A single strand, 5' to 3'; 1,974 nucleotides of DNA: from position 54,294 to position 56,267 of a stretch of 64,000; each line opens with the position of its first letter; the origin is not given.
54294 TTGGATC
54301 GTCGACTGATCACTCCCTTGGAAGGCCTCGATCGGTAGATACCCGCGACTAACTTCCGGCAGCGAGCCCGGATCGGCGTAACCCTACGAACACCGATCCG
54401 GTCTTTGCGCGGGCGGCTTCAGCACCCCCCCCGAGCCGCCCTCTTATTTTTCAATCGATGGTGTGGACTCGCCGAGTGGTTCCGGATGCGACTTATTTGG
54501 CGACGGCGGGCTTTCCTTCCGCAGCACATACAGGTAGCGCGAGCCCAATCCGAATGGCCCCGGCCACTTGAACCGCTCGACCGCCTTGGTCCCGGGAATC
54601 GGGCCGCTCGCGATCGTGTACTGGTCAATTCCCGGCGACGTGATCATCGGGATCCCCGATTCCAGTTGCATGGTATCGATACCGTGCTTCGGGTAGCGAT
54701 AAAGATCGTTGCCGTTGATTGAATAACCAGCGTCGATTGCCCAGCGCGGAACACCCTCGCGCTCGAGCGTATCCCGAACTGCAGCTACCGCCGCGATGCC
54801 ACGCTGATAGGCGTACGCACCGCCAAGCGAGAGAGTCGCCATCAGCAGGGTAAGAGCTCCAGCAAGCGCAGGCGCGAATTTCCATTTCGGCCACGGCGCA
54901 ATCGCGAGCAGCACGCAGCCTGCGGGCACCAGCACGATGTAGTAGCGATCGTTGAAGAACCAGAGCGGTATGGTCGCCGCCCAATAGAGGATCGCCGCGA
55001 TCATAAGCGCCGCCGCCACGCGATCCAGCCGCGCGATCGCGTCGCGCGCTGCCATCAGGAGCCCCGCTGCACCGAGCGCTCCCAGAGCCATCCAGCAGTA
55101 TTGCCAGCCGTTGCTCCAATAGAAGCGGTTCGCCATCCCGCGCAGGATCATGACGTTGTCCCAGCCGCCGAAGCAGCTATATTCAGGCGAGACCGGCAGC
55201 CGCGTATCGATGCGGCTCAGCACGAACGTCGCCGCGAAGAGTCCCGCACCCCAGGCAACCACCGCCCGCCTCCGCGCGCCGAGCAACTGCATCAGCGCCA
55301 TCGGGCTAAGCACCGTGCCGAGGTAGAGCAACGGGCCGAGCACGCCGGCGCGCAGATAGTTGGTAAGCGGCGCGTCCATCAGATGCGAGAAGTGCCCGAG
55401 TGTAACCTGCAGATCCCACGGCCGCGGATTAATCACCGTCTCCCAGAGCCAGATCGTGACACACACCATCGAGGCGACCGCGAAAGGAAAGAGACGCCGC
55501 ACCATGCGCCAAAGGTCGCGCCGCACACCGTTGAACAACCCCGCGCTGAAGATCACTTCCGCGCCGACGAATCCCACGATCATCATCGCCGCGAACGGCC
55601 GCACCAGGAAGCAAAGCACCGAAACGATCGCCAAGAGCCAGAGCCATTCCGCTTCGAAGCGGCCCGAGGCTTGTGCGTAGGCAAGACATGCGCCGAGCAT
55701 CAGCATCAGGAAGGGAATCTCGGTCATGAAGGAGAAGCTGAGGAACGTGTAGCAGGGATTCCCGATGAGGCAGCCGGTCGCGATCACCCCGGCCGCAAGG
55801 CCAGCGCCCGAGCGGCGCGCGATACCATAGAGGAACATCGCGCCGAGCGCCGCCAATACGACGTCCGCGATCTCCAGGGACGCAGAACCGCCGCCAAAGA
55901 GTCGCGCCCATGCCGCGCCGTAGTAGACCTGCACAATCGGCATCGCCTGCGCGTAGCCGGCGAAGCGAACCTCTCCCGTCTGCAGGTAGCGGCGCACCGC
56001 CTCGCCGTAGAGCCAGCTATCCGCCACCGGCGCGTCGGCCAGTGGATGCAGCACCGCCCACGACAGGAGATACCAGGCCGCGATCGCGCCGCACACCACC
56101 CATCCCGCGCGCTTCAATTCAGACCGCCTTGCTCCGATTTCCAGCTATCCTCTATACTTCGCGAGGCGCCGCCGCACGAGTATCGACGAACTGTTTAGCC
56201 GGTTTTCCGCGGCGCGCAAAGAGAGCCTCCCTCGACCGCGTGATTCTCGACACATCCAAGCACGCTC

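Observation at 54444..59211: Envelope glycan-modification-like cluster: ArnT/PMT-like transferase, ArnB-like aminotransferase, UDP-GlcA decarboxylase, SDR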

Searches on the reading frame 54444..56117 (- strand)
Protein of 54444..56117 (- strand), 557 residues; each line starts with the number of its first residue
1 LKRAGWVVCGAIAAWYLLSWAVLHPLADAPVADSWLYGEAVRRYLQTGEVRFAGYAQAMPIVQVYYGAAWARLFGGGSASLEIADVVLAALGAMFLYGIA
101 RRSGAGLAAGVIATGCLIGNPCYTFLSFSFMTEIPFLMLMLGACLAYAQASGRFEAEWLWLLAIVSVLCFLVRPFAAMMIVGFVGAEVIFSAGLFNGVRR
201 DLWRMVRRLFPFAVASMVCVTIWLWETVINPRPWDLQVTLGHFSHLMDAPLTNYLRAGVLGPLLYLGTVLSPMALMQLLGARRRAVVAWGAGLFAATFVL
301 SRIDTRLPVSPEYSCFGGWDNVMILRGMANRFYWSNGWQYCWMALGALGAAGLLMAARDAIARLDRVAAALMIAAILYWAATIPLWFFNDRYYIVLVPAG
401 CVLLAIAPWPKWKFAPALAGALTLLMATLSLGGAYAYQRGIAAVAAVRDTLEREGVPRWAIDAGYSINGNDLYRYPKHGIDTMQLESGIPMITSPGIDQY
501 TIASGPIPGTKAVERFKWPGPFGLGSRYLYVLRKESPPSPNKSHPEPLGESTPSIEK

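Call 3: search_protein_families(library=pfam, proteins=[window:54444-56117:-])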
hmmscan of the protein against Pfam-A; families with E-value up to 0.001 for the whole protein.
window:54444-56117:- (557 aa): 1 family
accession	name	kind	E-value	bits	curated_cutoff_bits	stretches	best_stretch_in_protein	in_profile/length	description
PF13231.12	PMT_2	-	1.7e-07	32.1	26.1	1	60-197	3-133/160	Dolichyl-phosphate-mannose-protein mannosyltransferase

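Call 4: search_protein_families(library=ncbifam, proteins=[window:54444-56117:-])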
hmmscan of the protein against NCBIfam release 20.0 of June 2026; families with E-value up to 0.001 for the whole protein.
window:54444-56117:- (557 aa): 0 families

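Call 13: search_solved_structures(query=window:54444-56117:-, max_evalue=10)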
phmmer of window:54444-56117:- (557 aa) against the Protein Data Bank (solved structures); distinct sequences matched with E-value up to 10: 1.
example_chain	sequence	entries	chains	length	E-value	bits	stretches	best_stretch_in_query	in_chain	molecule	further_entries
6mie_A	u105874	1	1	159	0.063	15.1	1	337-438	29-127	Potassium voltage-gated channel subfamily KQT member 1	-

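Call 17: find_homologous_proteins(query=window:54444-56117:-)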
Query window:54444-56117:- (557 aa): 335 proteins with E <= 0.001 among 8000 candidates; the best 120 are listed.
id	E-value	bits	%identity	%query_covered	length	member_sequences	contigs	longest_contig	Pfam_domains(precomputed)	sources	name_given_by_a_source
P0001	0.0e+0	1246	100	99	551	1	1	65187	PF13231.13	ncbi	-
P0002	0.0e+0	1099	87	100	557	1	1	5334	PF13231.13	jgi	jgi:hypothetical protein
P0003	0.0e+0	1084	86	99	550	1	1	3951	PF09852.16,PF13231.13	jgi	jgi:hypothetical protein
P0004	0.0e+0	1068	84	100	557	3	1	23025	PF13231.13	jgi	jgi:hypothetical protein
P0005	0.0e+0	1065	86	97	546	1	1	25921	PF13231.13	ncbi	-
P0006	0.0e+0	1061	84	100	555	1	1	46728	PF13231.13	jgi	jgi:hypothetical protein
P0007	0.0e+0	1059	84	97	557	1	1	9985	PF13231.13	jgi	jgi:hypothetical protein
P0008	0.0e+0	1056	85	97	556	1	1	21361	-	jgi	jgi:Dolichyl-phosphate-mannose-protein mannosyltransferase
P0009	1.4e-264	897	70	98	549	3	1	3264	-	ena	-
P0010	1.2e-259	881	69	98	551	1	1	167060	-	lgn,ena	-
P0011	2.5e-259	880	69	98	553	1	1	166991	-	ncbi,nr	ncbi:MAG TPA: glycosyltransferase family 39 protein [Candidatus Binataceae bacterium]|nr:glycosyltra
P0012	5.1e-253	859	68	97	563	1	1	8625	PF13231.13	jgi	jgi:hypothetical protein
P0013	5.7e-206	704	58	97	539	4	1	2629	PF13231.13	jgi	jgi:hypothetical protein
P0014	9.8e-205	700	58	97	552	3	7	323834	PF13231.13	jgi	jgi:hypothetical protein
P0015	1.1e-204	700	58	97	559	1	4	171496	-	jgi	jgi:hypothetical protein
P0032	1.4e-201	689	57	99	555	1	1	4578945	-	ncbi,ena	-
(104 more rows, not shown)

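Call 18: find_encoding_contigs(protein=P0032, flank=10000, max_places=2)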
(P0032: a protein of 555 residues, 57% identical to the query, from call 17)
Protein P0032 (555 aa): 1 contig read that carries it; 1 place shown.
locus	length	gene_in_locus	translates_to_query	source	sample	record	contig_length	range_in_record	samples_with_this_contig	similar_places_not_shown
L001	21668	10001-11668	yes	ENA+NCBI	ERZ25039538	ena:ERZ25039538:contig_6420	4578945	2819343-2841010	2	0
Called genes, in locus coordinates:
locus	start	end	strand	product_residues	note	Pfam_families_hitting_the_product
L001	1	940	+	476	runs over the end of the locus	PF14238:DUF4340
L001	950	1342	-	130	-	PF01648:ACPS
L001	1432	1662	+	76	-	PF13370:Fer4_13, PF13459:Fer4_15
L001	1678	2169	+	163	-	PF00583:Acetyltransf_1, PF13673:Acetyltransf_10, PF13508:Acetyltransf_7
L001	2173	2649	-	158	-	-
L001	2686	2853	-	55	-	PF00581:Rhodanese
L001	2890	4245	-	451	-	PF04734:Ceramidase_alk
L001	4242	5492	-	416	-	PF00155:Aminotran_1_2 (weak), PF01041:DegT_DnrJ_EryC1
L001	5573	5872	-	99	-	PF03992:ABM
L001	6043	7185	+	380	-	PF02771:Acyl-CoA_dh_N, PF02770:Acyl-CoA_dh_M, PF00441:Acyl-CoA_dh_1, PF08028:Acyl-CoA_dh_2, PF22924:ACOX_C_alpha1 (weak)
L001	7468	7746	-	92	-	-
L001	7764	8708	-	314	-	PF01073:3Beta_HSD, PF01370:Epimerase, PF02719:Polysacc_synt_2 (faint), PF16363:GDP_Man_Dehyd, PF07993:NAD_binding_4 (weak)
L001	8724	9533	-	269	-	PF01041:DegT_DnrJ_EryC1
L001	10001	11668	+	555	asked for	-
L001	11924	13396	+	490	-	PF13191:AAA_16 (faint), PF13604:AAA_30 (weak), PF07728:AAA_5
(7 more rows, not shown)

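Call 19: find_encoding_contigs(protein=P0011, flank=10000, max_places=2)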
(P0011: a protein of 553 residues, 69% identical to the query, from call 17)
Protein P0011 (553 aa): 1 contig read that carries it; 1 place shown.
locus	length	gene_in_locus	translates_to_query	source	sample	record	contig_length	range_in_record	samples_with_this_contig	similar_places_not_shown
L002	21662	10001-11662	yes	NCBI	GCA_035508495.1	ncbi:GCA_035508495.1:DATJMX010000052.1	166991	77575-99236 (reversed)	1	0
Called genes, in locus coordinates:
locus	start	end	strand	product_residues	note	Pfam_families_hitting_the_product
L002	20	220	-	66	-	PF00581:Rhodanese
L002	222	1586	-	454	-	PF04734:Ceramidase_alk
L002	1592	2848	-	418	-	PF00155:Aminotran_1_2 (weak), PF01041:DegT_DnrJ_EryC1, PF01212:Beta_elim_lyase (weak)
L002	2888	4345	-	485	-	PF01425:Amidase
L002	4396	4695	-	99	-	PF03992:ABM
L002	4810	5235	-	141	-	PF00903:Glyoxalase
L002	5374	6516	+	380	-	PF02771:Acyl-CoA_dh_N, PF02770:Acyl-CoA_dh_M, PF00441:Acyl-CoA_dh_1, PF08028:Acyl-CoA_dh_2, PF22924:ACOX_C_alpha1 (weak)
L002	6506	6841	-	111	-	-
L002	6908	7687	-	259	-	PF00106:adh_short, PF08659:KR, PF13561:adh_short_C2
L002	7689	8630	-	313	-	PF01073:3Beta_HSD, PF01370:Epimerase, PF02719:Polysacc_synt_2 (faint), PF04321:RmlD_sub_bind (weak), PF16363:GDP_Man_Dehyd, PF07993:NAD_binding_4 (weak)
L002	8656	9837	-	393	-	PF01041:DegT_DnrJ_EryC1, PF00155:Aminotran_1_2, PF01212:Beta_elim_lyase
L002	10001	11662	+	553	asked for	-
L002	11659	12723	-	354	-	PF03734:YkuD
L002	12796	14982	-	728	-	PF00580:UvrD-helicase, PF13245:AAA_19, PF13604:AAA_30 (faint), PF01443:Viral_helicase1 (faint), PF21196:PcrA_UvrD_tudor (faint), PF13361:UvrD_C, PF13538:UvrD_C_2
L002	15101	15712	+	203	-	PF13489:Methyltransf_23 (weak), PF01728:FtsJ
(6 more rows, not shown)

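Call 30: search_protein_representatives(protein=window:54444-56117:-)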
Query: 557 residues. Proteins with E-value up to 0.001 (for the whole library): 2436; up to 1e-10: 645; up to 1e-30: 33. The best 150 are listed.
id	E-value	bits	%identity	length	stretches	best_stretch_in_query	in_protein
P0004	0.0e+00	1067.8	84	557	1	1-557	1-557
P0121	2.0e-140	485.6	58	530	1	9-407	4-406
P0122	2.9e-122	425.7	44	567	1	12-536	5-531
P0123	1.7e-117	409.9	45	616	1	14-543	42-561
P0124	6.0e-98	345.4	39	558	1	7-535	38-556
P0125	2.2e-97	343.5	40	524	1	12-534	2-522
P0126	6.8e-91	322.1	52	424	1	69-372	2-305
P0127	2.0e-89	317.2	57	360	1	9-280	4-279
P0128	4.5e-86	306.2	48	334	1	205-510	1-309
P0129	2.0e-78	280.9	40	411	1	131-543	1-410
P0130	4.0e-78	279.9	48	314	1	239-540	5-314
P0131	5.5e-64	233.2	50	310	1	293-537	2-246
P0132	2.7e-56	207.8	63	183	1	372-521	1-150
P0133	6.7e-55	203.2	47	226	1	334-536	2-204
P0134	1.5e-54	202.1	56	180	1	10-186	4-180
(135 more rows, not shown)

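Call 32: find_related_loci(query=A2, collection=genome_contigs, flank=8000)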
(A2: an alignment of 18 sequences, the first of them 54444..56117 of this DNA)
Query A2 (557 aa) in genome_contigs; peptide patterns used: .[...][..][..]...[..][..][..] (x = any residue, [..] = any of these).
300 stretches matched a pattern; 288 encode a relative of the query (tblastn E <= 1e-3); the best 80 are kept; 80 distinct loci.
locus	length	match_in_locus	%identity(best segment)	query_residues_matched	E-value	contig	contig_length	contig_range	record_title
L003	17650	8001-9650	86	1-551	0e+0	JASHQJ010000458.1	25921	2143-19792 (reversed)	MAG: Candidatus Binataceae bacterium isolate JOPF072 JOPF_AWAY_contig_1235390, whole genome shotgun sequence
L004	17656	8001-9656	56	1-553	0e+0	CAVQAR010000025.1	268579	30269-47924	MAG: uncultured delta proteobacterium isolate MFD09286.bin.2.47 genome assembly, contig: contig_58921, whole genome shot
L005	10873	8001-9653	55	1-553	0e+0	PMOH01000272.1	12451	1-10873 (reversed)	MAG: Deltaproteobacteria bacterium isolate palsa_1089 73.20110600_P1M.15_contig_42619, whole genome shotgun sequence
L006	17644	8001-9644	57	1-545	0e+0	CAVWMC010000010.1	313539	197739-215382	MAG: uncultured delta proteobacterium isolate MFD04463.bin.1.288 genome assembly, contig: contig_54618, whole genome sho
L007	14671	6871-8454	58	22-550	0e+0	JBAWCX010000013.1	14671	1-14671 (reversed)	MAG: Candidatus Binatus sp. isolate MFD09556_ilm_asm_bin15 k127_211006, whole genome shotgun sequence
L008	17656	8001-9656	57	1-551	0e+0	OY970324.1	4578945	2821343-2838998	MAG: uncultured delta proteobacterium isolate MFD05502.bin.1.132 genome assembly, chromosome: 1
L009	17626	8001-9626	58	1-539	0e+0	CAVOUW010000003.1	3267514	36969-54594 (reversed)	MAG: uncultured delta proteobacterium isolate MFD10064.bin.1.24 genome assembly, contig: contig_9770, whole genome shotg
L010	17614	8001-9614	57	1-535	0e+0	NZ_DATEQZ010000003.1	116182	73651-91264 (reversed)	MAG: Candidatus Binatus sp. isolate SMAG_U9060 k141_825409, whole genome shotgun sequence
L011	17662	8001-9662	55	1-546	0e+0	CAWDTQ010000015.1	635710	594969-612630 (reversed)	MAG: uncultured delta proteobacterium isolate MFD05377.bin.2.158 genome assembly, contig: contig_70185, whole genome sho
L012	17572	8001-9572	58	22-539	0e+0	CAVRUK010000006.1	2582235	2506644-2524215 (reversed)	MAG: uncultured delta proteobacterium isolate MFD02248.bin.1.51 genome assembly, contig: contig_9513, whole genome shotg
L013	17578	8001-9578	58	22-548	0e+0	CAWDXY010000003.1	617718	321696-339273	MAG: uncultured delta proteobacterium isolate MFD01248.bin.1.21 genome assembly, contig: contig_21291, whole genome shot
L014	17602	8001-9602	57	16-546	0e+0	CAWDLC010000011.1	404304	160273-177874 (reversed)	MAG: Candidatus Binataceae bacterium isolate MFD04492.bin.2.156 genome assembly, contig: contig_20865, whole genome shot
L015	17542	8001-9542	59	22-536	0e+0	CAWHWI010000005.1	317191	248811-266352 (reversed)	MAG: uncultured delta proteobacterium isolate MFD04463.bin.1.219 genome assembly, contig: contig_95006, whole genome sho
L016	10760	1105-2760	57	1-546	0e+0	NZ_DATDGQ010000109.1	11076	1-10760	MAG: Candidatus Binatus sp. isolate SMAG_U256 k141_414678, whole genome shotgun sequence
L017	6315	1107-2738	55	11-547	0e+0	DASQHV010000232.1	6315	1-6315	MAG TPA_asm: Candidatus Acidiferrales bacterium isolate SMAG_U11842 k141_744900, whole genome shotgun sequence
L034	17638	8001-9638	53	1-544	0e+0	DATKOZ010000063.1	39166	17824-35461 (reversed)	MAG TPA_asm: Candidatus Binataceae bacterium isolate SMAG_U14778 k141_3024426, whole genome shotgun sequence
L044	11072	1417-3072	50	1-545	3e-146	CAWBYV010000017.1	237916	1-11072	MAG: uncultured delta proteobacterium isolate MFD03044.bin.2.84 genome assembly, contig: contig_50691, whole genome shot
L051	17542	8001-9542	43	15-534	2e-115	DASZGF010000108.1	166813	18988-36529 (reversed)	MAG TPA_asm: Candidatus Binataceae bacterium isolate SMAG_U6541 k141_2115527, whole genome shotgun sequence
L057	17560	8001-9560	42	13-537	2e-103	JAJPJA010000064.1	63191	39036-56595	MAG: Proteobacteria bacterium isolate Centralia_MAG_399 k107_8561063, whole genome shotgun sequence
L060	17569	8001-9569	26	12-536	1e-35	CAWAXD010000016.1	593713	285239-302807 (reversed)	MAG: uncultured delta proteobacterium isolate MFD05942.bin.2.221 genome assembly, contig: contig_42024, whole genome sho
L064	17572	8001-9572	25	10-536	2e-30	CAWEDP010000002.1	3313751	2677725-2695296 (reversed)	MAG: uncultured Acidobacteriota bacterium isolate MFD04944.bin.2.37 genome assembly, contig: contig_17872, whole genome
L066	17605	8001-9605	30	2-541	7e-40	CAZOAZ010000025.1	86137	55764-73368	MAG TPA_asm: uncultured Bifidobacterium sp. isolate SRP237561_co1_82 genome assembly, contig: NODE_352_length_86137_cov_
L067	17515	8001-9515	25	25-534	2e-24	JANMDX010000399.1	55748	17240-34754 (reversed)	MAG: Acidobacteriota bacterium isolate OTE_75_metabat_1 OTE_75_k141_2120951, whole genome shotgun sequence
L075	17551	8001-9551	26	22-546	1e-19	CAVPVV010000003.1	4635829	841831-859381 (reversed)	MAG: uncultured Acidobacteriota bacterium isolate MFD00392.bin.1.354 genome assembly, contig: contig_6450, whole genome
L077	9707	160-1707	27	16-539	3e-19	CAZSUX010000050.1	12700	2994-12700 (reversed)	MAG TPA_asm: uncultured bacterium isolate binchicken_co129_836 genome assembly, contig: NODE_15329_length_12700_cov_5.00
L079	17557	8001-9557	27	16-536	2e-38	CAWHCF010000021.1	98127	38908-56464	MAG: uncultured Acidobacteriota bacterium isolate MFD00962.bin.2.24 genome assembly, contig: contig_35501, whole genome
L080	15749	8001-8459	34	27-179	1e-18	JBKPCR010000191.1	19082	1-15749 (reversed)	MAG: bacterium isolate GB_EKS_MAG_00046 GB_EKS_000000323300, whole genome shotgun sequence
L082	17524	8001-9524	33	23-535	4e-18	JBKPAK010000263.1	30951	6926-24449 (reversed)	MAG: Candidatus Methylomirabilota bacterium isolate GB_HAYS_MAG_00007 GB_HAYS_000000117756, whole genome shotgun sequenc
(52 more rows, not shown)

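Call 34: predict_structure(alignment_id=A1)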
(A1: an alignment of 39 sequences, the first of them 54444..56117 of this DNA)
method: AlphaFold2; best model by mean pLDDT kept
length: 557 residues; sequences in the alignment: 39
mean_pLDDT: 72.9   pTM: 0.80
mean pLDDT of the five models: 72.9, 71.2, 69.8, 69.1, 68.6
residues with pLDDT >= 90: 135; 70-90: 235; 50-70: 91; < 50: 96
segments of 3 or more residues with pLDDT < 50: 26-36, 53-57, 126-130, 233-242, 307-311, 329-332, 388-390, 464-495, 538-557
pLDDT, mean of each block of 10 residues (from residue 1): 72 80 57 49 73 52 81 72 77 91 91 89 58 78 92 91 93 83 90 59 85 94 77 43 55 78 86 92 93 90 60 54 51 60 89 92 90 90 61 78 92 92 90 78 76 77 44 27 29 52 74 85 81 67 34 28
secondary structure, 60 per line:
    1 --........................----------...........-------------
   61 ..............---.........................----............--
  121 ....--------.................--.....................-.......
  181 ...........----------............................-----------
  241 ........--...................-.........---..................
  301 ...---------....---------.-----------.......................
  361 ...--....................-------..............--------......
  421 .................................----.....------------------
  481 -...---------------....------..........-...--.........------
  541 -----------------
elements in order: H3-26 H37-47 H61-74 H78-102 H107-118 H121-124 H133-149 H152-172 H174-191 H202-229 H241-248 H251-269 H271-279 H283-303 H313-316 H338-363 H366-385 H393-406 H415-453 E500-503 E510-519 E526-534

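Call 37: fold_search(model_id=the predicted structure, library=pdb)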
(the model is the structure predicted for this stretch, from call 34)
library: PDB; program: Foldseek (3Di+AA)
matches with E <= 10: 259; with E <= 0.001: 10
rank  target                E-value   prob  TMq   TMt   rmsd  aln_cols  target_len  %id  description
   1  5f15                  1.9e-06  1.00  0.41  0.42  15.2       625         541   13  Crystal Structure of ArnT from Cupriavidus metallidurans bound to Undecaprenyl phosphate (released 2016-02-17)
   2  5ezm                  8.2e-06  1.00  0.38  0.39  15.7       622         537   13  Crystal Structure of ArnT from Cupriavidus metallidurans in the apo state (released 2016-02-17)
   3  7e9s_A                5.2e-05  1.00  0.42  0.29  14.8       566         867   15  Archaeal oligosaccharyltransferase AglB from Archaeoglobus fulgidus in complex with an inhibitory peptide and a dolich (released 2021-09-08)
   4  3wak                  7.3e-05  1.00  0.43  0.30  14.3       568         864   15  Crystal structure of the Archaeoglobus fulgidus oligosaccharyltransferase (O29867_ARCFU) in the apo form (released 2013-10-30)
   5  3waj                  1.2e-04  1.00  0.38  0.28  16.4       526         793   14  Crystal structure of the Archaeoglobus fulgidus oligosaccharyltransferase (O29867_ARCFU) complex with Zn and sulfate (released 2013-10-30)
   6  7bvc_A                1.5e-04  1.00  0.33  0.19  13.9       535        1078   15  Cryo-EM structure of Mycobacterium smegmatis arabinosyltransferase EmbA-EmbB-AcpM2 in complex with ethambutol (released 2020-04-29)
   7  9i5k_A                2.4e-04  1.00  0.36  0.40  13.4       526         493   12  Structure of the Chaetomium thermophilum Pmt4 homodimer (C2 symmetry) (released 2025-12-24)
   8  5gmy_A                2.9e-04  1.00  0.27  0.19  18.4       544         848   14  Crystal structure of the Archaeoglobus fulgidus oligosaccharyltransferase (O29867_ARCFU) tethered with an acceptor pep (released 2017-02-01)
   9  9n9j_I                7.0e-04  1.00  0.34  0.28  18.8       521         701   12  Structure of a GRP94 folding intermediate engaged with a CCDC134- and FKBP11-bound secretory translocon (released 2025-11-19)
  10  6s7o_A                7.6e-04  1.00  0.26  0.23  18.4       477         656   12  Cryo-EM structure of human oligosaccharyltransferase complex OST-A (released 2019-12-18)
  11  8pn9_A                1.1e-03  1.00  0.35  0.31  14.8       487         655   11  Structure of human oligosaccharyltransferase OST-A complex bound to NGI-1 (released 2024-05-08)
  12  6p25_A                1.3e-03  1.00  0.30  0.24   5.4       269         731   14  Structure of S. cerevisiae protein O-mannosyltransferase Pmt1-Pmt2 complex bound to the sugar donor and a peptide acce (released 2019-07-10)
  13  6s7t_A                1.5e-03  1.00  0.41  0.34  14.2       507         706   12  Cryo-EM structure of human oligosaccharyltransferase complex OST-B (released 2019-12-18)
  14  9i5l_A                1.7e-03  1.00  0.33  0.27   4.6       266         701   15  Structure of the Chaetomium thermophilum Pmt4 homodimer (C1 symmetry) (released 2025-12-24)
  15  9s6s_A                1.9e-03  1.00  0.42  0.43  13.0       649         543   12  Ternary cryo-EM structure of human ALG9 with Dol25-PP-GlcNAc2Man6, Dol25-P-Man and Fab (released 2026-03-18)
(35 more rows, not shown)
